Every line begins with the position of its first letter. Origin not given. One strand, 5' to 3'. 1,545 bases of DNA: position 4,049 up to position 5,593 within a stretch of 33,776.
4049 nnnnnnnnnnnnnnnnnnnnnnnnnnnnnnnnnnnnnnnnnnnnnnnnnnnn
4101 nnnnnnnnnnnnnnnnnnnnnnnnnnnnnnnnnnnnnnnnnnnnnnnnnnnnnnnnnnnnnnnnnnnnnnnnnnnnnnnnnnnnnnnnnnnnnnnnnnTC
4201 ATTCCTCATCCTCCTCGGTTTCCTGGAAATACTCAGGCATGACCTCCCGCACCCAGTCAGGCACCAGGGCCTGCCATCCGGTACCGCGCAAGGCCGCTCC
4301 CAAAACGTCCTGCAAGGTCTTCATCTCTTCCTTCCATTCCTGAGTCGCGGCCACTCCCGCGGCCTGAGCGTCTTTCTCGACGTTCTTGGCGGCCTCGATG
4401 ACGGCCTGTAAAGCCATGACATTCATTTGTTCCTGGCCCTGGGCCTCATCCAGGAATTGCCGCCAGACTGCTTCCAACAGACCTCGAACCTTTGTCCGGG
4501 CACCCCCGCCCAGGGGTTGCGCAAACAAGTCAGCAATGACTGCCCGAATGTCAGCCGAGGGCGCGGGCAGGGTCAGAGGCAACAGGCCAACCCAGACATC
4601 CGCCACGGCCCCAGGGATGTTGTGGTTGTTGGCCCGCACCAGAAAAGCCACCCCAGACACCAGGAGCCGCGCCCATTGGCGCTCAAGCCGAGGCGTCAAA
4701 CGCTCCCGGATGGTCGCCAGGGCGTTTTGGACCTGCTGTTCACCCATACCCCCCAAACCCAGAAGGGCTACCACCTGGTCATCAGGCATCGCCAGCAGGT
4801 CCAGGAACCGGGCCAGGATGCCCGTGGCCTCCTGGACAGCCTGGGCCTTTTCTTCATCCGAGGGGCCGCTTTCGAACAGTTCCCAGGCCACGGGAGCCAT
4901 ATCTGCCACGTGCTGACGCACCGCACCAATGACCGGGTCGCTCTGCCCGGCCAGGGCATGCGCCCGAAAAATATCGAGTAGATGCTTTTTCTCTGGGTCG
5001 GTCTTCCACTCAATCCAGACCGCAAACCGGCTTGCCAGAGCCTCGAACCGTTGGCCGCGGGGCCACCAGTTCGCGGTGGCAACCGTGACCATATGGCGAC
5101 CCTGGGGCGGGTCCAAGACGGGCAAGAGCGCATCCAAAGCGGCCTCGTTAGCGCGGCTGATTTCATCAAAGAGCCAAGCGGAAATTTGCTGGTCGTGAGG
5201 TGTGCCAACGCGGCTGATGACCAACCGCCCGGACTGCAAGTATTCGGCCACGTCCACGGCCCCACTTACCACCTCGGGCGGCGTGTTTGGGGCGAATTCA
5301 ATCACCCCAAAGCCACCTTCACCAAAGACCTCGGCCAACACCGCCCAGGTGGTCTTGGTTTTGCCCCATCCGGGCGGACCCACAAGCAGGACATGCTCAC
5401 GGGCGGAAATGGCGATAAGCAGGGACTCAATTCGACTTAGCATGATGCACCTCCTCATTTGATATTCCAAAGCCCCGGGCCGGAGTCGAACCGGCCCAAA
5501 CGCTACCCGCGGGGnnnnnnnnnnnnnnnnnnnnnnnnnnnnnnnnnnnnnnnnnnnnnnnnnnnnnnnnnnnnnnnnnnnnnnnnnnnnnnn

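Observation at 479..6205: Early-promoter operon: MoxR AAA+ / VWA pair translationally coupled to four unrecognisable proteins, ending in a RecT-like annealase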

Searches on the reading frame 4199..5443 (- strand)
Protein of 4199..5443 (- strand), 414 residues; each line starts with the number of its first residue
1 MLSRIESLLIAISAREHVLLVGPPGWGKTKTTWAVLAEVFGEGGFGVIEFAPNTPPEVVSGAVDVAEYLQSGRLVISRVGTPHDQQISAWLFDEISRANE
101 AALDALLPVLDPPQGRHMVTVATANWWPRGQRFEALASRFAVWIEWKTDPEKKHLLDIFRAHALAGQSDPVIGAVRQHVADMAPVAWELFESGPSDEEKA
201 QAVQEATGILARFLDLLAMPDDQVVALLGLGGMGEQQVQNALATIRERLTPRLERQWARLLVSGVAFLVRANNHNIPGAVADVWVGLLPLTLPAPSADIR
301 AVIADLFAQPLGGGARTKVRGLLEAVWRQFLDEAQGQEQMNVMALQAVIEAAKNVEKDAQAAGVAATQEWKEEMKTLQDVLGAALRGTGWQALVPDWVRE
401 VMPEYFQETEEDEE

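Call 10: search_protein_families(library=pfam, proteins=[window:4199-5443:-], max_evalue=0.1)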
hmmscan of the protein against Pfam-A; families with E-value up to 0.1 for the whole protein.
window:4199-5443:- (414 aa): 11 families
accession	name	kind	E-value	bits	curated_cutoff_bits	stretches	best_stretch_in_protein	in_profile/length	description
PF20030.5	bpMoxR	-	3.7e-10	39.6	27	1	5-148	21-168/205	MoxR domain in the MoxR-vWA-beta-propeller ternary systems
PF07728.20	AAA_5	-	1.4e-07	32.1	22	1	17-112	1-92/139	AAA domain (dynein-related subfamily)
PF00004.35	AAA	-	8.6e-05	23.4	21.2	1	18-140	1-123/131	ATPase family associated with various cellular activities (AAA)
PF13604.12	AAA_30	-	0.00038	20.7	27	1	13-110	16-112/191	AAA domain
PF13191.12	AAA_16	-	0.00041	21.3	32.6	1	4-53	11-63/167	AAA ATPase domain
PF05496.18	RuvB_N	-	0.007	16.6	27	1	14-35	32-53/159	Holliday junction DNA helicase RuvB P-loop domain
PF01078.27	Mg_chelatase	-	0.034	14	20.3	1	6-30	13-37/207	Magnesium chelatase, subunit ChlI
PF07726.17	AAA_3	-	0.036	14.4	27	1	17-111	1-87/131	ATPase family associated with various cellular activities (AAA)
PF12775.13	AAA_7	-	0.086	12.8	25.8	0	11-38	29-56/181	P-loop containing dynein motor region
PF20720.3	nSTAND3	-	0.092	12.9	27.2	0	13-43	15-45/155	Novel STAND NTPase 3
PF13086.12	AAA_11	-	0.092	12.9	27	0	9-39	11-41/257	AAA domain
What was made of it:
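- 4199..5443 (-): MoxR-class AAA+ ATPase, 414 aa. Walker A is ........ (window 5380-5357) and Walker B is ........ (window 5173-5150). The protein has an acidic C-terminal tail, ETEEDEE. Pfam bpMoxR 3.7e-10 and AAA_5 1.4e-7, both above cutoff (call 10).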

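Call 11: search_protein_families(library=phrogs, proteins=[window:4199-5443:-], max_evalue=0.1)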
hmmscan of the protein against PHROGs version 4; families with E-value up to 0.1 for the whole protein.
window:4199-5443:- (414 aa): 6 families
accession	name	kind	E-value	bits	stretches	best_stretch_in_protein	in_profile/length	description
phrog_19600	-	other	0.00042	20.2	1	4-111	70-173/447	ATPase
phrog_168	-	DNA, RNA and nucleotide metabolism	0.005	17.6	1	13-161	40-172/314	clamp loader of DNA polymerase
phrog_11838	-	DNA, RNA and nucleotide metabolism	0.022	14.9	0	15-39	40-63/420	clamp loader of DNA polymerase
phrog_5846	-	DNA, RNA and nucleotide metabolism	0.033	14.5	0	17-125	40-134/380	clamp loader of DNA polymerase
phrog_3757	-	unknown function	0.079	13.3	0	12-32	123-143/367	-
phrog_7998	-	unknown function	0.097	12.8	0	11-40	36-65/339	-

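Call 13: search_protein_families(library=padloc, proteins=[window:4199-5443:-], max_evalue=0.1)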
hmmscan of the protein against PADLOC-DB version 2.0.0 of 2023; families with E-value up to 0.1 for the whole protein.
window:4199-5443:- (414 aa): 4 families
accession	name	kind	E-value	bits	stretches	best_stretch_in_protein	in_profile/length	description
PDLC04140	mad8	-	0.002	15.7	1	12-61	24-68/314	mads_8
PDLC04232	IetA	-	0.0052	14.2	1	12-35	113-136/330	-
PDLC03920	MkoA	-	0.019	11.2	1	10-39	626-655/1112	-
PDLC02196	IetA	-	0.049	11.1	0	12-34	119-141/374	-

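Call 14: search_dna_similar(query=window:4199-5443:-, collection=phages, mode=protein, max_evalue=0.001, max_rows=30)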
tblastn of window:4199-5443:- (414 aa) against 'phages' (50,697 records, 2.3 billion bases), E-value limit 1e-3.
No match.

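Call 16: find_related_loci(query=window:4199-5443:-, collection=viral_contigs, flank=10000)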
Query window:4199-5443:- (414 aa) in viral_contigs; peptide patterns used: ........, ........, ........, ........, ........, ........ (x = any residue, [..] = any of these).
2 stretches matched a pattern, but none encodes a relative of the query by tblastn (E <= 1e-3).

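Call 17: find_homologous_proteins(query=window:4199-5443:-, max_evalue=0.001)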
Query window:4199-5443:- (414 aa): 1 proteins with E <= 0.001 among 8000 candidates.
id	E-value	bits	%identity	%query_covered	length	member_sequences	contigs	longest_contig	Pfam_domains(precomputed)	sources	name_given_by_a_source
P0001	8.5e-270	913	100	100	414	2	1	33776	PF20030.6,PF07728.21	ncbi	-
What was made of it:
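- Tried and rejected: MoxR found only itself (call 17).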

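Call 18: find_encoding_contigs(protein=P0001, flank=10000, max_places=5)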
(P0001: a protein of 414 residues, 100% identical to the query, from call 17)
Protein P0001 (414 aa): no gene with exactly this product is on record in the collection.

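Call 20: find_encoding_contigs(protein=P0003, flank=10000, max_places=5)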
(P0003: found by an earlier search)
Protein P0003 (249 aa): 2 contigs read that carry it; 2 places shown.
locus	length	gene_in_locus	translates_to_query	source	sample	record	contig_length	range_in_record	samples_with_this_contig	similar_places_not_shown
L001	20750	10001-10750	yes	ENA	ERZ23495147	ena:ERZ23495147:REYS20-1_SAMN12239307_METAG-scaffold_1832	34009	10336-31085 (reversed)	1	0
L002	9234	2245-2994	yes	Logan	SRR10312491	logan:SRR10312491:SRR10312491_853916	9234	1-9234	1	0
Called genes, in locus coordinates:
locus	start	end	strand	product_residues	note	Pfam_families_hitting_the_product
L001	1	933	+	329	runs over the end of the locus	-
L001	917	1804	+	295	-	PF25199:nSTAND_NTPase5 (weak)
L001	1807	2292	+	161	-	-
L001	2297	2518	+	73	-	-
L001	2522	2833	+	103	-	-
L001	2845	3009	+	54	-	-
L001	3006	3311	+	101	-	-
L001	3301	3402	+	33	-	-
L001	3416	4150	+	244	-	-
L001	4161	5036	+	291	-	-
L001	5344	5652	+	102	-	-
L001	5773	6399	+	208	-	-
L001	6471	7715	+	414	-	PF20030:bpMoxR, PF07728:AAA_5 (weak)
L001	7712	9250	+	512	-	-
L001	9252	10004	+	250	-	-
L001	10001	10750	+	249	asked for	-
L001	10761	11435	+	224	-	-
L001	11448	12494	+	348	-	PF03837:RecT (faint)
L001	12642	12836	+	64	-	-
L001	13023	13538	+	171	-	-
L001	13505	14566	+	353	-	PF00145:DNA_methylase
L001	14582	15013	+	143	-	PF13384:HTH_23 (weak), PF13545:HTH_Crp_2 (weak), PF01047:MarR (faint), PF08279:HTH_11 (weak), PF13518:HTH_28 (weak)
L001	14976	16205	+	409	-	PF03237:Terminase_6N (weak), PF17289:Terminase_6C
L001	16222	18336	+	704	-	PF04860:Phage_portal, PF04233:Phage_Mu_F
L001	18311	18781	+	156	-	-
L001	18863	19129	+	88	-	-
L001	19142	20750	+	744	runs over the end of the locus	PF05065:Phage_capsid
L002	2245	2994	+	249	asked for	-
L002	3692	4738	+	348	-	PF03837:RecT (faint)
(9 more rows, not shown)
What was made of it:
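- Tight packing is genome-wide (call 20).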

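Call 39: search_protein_representatives(protein=window:4199-5443:-)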
Query: 414 residues. Proteins with E-value up to 0.001 (for the whole library): 257; up to 1e-10: 92; up to 1e-30: 1. The best 150 are listed.
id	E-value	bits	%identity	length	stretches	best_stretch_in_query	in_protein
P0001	2.7e-270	912.6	100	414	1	1-414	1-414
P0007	4.9e-23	98.3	37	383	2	17-210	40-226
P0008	1.6e-20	90.0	36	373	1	8-196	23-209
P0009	5.4e-20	88.3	35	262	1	8-146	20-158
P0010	2.6e-19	86.1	31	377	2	9-147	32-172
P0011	8.2e-19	84.4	33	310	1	10-174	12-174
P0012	1.2e-18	83.9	31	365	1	10-151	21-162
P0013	4.1e-18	82.1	43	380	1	6-145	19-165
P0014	5.5e-18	81.7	34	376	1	7-149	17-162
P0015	5.7e-18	81.6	38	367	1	6-150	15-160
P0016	6.1e-18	81.5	37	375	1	11-145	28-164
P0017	1.5e-17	80.3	38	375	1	15-161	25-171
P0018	1.9e-17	79.9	40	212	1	14-165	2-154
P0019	1.9e-17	79.9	38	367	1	7-167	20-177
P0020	3.1e-17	79.2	36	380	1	8-156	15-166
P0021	3.8e-17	78.9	33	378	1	12-155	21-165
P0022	4.4e-17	78.7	35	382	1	7-158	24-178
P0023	4.7e-17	78.6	41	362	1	6-146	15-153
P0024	8.3e-17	77.8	32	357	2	9-159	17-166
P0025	1.5e-16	77.0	36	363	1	5-146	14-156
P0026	1.5e-16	77.0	31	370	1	11-149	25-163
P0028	2.5e-16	76.2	33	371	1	7-156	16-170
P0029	4.1e-16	75.5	38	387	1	12-146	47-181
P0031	7.1e-16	74.7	32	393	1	17-213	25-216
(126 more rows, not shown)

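Call 42: search_protein_families(library=pfam, alignment_id=A1, max_evalue=0.001)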
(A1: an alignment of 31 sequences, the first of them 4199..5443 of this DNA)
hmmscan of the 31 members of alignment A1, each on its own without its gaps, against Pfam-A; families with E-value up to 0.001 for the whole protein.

A. member 1, window:4199-5443:- (414 aa): 5 families
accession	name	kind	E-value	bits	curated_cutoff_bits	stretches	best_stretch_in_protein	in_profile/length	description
PF20030.5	bpMoxR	-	3.7e-10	39.6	27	1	5-148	21-168/205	MoxR domain in the MoxR-vWA-beta-propeller ternary systems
PF07728.20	AAA_5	-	1.4e-07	32.1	22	1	17-112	1-92/139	AAA domain (dynein-related subfamily)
PF00004.35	AAA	-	8.6e-05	23.4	21.2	1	18-140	1-123/131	ATPase family associated with various cellular activities (AAA)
PF13604.12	AAA_30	-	0.00038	20.7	27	0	13-110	16-112/191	AAA domain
PF13191.12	AAA_16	-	0.00041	21.3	32.6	0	4-53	11-63/167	AAA ATPase domain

B. families by the number of members that match (of 31 scanned): 15 families
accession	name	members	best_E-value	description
PF20030.5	bpMoxR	29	4e-14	MoxR domain in the MoxR-vWA-beta-propeller ternary systems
PF07728.20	AAA_5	28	3.6e-13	AAA domain (dynein-related subfamily)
PF00004.35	AAA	10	2.6e-07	ATPase family associated with various cellular activities (AAA)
PF13191.12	AAA_16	8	5.7e-05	AAA ATPase domain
PF20720.3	nSTAND3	2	5.9e-06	Novel STAND NTPase 3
PF13401.12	AAA_22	2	1.8e-05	AAA domain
PF13604.12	AAA_30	2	4.6e-05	AAA domain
PF01078.27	Mg_chelatase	2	0.00087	Magnesium chelatase, subunit ChlI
PF07726.17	AAA_3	1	9.9e-07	ATPase family associated with various cellular activities (AAA)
PF13173.12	AAA_14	1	6.9e-05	AAA domain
PF03308.22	MeaB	1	9.7e-05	Methylmalonyl Co-A mutase-associated GTPase MeaB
PF13479.12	AAA_24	1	0.00018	AAA domain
PF06745.19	ATPase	1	0.00052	KaiC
PF12775.13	AAA_7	1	0.00082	P-loop containing dynein motor region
PF07724.20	AAA_2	1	0.00086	AAA domain (Cdc48 subfamily)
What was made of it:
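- On MoxR-class AAA+ ATPases: 29 of 31 clade members match bpMoxR (call 42).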

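Call 55: search_protein_families(library=ncbifam, proteins=[window:4199-5443:-, L001:11448-12494:+], max_evalue=0.1)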
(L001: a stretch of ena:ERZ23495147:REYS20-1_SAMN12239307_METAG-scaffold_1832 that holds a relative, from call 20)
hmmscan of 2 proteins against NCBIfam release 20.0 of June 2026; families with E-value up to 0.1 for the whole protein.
window:4199-5443:- (414 aa): 9 families
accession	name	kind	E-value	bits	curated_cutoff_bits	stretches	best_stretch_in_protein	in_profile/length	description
TIGR03499.1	FlhF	equivalog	0.0014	18.7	174.15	0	16-38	199-220/286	flagellar biosynthesis GTPase FlhF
TIGR03922.1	T7SS_EccA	equivalog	0.0064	15.1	466.65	1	14-48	311-342/557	type VII secretion AAA-ATPase EccA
NF001679.0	PRK00440.1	equivalog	0.013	14.6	303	1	16-42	40-66/322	replication factor C small subunit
TIGR00635.1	ruvB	equivalog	0.014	14.5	299.05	1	14-32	29-47/305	Holliday junction branch migration DNA helicase RuvB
NF000868.0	PRK00080.1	equivalog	0.014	14.3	282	0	14-33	50-69/330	Holliday junction branch migration DNA helicase RuvB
NF003230.0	PRK04195.1-6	equivalog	0.014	14.1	441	1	5-50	30-70/494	replication factor C large subunit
NF011100.0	PRK14527.1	equivalog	0.018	14.7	154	0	169-250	68-151/191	adenylate kinase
NF009067.0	PRK12402.1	equivalog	0.019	13.9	317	0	11-42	30-63/340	replication factor C small subunit 2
TIGR01241.2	FtsH_fam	equivalog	0.079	11.7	600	0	18-37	198-217/598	ATP-dependent zinc metalloprotease FtsH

L001:11448-12494:+ (348 aa): 1 family
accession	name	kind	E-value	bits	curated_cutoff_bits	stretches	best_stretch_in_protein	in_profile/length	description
TIGR01913.1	bet_lambda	equivalog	0.043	13.7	76.95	1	120-173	130-187/188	phage recombination protein Bet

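Call 57: find_related_loci(query=A4, collection=viral_contigs, flank=10000)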
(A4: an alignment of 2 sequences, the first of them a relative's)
Query A4 (348 aa) in viral_contigs; peptide patterns used: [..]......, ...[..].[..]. (x = any residue, [..] = any of these).
169 stretches matched a pattern; 62 encode a relative of the query (tblastn E <= 1e-3); 62 distinct loci.
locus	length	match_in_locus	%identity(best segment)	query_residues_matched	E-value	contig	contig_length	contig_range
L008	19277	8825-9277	42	23-173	2e-36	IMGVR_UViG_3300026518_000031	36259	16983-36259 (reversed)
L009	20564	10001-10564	34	11-202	5e-33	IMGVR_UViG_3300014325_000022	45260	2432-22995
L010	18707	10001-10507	36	15-185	7e-31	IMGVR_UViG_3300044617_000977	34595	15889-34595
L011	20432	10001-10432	41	29-174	5e-31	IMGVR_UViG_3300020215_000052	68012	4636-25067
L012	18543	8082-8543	37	32-186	2e-30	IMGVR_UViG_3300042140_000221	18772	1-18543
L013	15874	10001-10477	36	20-179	2e-30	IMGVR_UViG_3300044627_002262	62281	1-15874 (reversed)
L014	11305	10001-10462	37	32-186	2e-30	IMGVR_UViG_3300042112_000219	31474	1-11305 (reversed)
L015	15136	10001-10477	37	27-186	4e-30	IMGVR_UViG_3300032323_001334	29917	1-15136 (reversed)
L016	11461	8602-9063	37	32-186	3e-30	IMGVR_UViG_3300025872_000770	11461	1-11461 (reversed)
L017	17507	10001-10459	44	29-182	3e-30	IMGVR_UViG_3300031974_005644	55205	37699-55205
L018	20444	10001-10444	38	25-173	6e-30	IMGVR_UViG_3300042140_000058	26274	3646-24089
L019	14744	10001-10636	32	26-228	5e-30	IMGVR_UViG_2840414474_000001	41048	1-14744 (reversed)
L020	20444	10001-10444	38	25-173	6e-30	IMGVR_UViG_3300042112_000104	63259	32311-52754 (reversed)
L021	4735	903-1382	38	13-173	1e-29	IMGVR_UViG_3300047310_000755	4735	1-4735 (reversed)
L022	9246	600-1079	38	13-173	1e-29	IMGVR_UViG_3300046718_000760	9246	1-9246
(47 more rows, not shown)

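Call 88: list_cluster_members(proteins=[P0007, P0008, P0010, P0012, P0013, P0014, P0015, P0016, P0017, P0019])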
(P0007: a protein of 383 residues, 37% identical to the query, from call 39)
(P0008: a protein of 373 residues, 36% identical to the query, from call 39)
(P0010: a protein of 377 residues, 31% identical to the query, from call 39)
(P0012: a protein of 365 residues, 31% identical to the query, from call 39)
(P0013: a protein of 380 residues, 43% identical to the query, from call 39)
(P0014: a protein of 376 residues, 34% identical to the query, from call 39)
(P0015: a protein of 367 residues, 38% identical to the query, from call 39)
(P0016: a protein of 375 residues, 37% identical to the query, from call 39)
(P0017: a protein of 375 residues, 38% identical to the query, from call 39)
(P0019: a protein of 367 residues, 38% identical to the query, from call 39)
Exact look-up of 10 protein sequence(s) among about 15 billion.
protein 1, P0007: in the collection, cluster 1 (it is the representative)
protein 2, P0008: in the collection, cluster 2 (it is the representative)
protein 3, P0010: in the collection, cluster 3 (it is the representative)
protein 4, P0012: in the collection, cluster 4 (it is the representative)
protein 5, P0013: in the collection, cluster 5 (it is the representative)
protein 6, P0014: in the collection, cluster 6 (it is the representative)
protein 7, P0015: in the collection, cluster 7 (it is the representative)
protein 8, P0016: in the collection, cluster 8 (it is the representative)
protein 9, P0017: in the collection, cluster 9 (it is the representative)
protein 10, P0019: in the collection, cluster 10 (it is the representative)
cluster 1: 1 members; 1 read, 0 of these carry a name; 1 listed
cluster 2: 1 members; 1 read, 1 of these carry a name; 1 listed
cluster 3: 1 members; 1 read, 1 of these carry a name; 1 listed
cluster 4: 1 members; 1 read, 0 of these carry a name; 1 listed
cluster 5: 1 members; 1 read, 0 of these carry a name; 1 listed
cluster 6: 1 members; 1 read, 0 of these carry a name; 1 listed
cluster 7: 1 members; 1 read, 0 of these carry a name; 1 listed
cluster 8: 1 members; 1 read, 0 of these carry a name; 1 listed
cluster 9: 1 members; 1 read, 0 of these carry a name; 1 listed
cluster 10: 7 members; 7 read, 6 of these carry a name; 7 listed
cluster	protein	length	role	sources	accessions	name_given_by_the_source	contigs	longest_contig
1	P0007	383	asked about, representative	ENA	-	-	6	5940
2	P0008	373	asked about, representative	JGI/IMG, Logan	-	MoxR-like ATPase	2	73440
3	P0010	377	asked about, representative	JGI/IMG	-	MoxR-like ATPase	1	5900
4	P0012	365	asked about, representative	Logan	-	-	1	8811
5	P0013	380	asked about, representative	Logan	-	-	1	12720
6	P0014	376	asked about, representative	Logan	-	-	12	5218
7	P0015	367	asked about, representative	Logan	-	-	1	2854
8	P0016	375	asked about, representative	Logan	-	-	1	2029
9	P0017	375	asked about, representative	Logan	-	-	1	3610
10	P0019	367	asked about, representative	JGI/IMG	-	MoxR-like ATPase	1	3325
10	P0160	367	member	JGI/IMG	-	MoxR-like ATPase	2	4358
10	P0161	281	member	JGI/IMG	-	hypothetical protein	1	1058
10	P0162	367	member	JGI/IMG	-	MoxR-like ATPase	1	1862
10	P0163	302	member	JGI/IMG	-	hypothetical protein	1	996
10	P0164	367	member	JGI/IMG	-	MoxR-like ATPase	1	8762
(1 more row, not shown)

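Call 89: find_encoding_contigs(protein=P0008, flank=10000, max_places=2)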
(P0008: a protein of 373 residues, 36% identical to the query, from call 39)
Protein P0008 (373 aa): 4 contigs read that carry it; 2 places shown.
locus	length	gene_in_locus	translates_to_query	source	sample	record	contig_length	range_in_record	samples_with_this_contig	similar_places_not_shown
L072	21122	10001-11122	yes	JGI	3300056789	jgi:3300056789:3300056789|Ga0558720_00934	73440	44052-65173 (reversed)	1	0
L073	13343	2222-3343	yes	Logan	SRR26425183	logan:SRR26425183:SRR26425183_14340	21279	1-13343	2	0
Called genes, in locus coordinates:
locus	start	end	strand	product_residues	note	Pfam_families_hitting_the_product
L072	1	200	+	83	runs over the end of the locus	-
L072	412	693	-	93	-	-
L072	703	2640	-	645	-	-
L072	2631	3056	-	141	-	-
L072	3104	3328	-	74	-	-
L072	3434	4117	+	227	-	PF00196:GerE, PF08281:Sigma70_r4_2 (weak)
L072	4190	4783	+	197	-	-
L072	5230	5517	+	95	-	-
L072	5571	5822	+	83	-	-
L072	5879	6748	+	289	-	-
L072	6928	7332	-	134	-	-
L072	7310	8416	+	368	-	PF13730:HTH_36 (weak)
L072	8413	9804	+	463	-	PF00772:DnaB, PF03796:DnaB_C, PF13481:AAA_25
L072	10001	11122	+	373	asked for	PF20030:bpMoxR, PF07728:AAA_5 (weak)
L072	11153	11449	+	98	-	-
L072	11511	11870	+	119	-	-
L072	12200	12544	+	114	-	-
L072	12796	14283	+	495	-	PF13519:VWA_2 (weak)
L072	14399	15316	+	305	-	-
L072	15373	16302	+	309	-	-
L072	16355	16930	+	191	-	-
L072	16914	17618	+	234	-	-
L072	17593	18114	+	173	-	-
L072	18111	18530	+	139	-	-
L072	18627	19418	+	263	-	PF12747:DdrB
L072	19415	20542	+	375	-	PF00712:DNA_pol3_beta (weak), PF02768:DNA_pol3_beta_3 (faint), PF02767:DNA_pol3_beta_2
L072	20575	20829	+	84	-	-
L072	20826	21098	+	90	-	-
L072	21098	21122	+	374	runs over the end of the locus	PF02086:MethyltransfD12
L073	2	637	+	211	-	?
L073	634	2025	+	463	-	PF00772:DnaB, PF03796:DnaB_C, PF13481:AAA_25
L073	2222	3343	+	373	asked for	PF20030:bpMoxR, PF07728:AAA_5 (weak)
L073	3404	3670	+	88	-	-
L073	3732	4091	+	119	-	-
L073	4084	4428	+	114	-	-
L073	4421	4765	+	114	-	-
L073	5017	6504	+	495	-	PF13519:VWA_2 (weak)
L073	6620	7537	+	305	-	-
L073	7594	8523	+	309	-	-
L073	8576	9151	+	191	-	-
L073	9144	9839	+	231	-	-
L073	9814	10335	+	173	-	-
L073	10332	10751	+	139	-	-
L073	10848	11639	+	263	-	PF12747:DdrB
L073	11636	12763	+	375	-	PF00712:DNA_pol3_beta (weak), PF02768:DNA_pol3_beta_3 (faint), PF02767:DNA_pol3_beta_2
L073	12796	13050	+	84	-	-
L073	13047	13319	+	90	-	-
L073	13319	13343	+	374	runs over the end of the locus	PF02086:MethyltransfD12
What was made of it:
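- An initiator, DnaB, DdrB and DNA pol III beta in L072/L073 (call 89). In L072 the VWA gene is also followed by six unknown proteins and then an annealing protein, DdrB (call 89).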
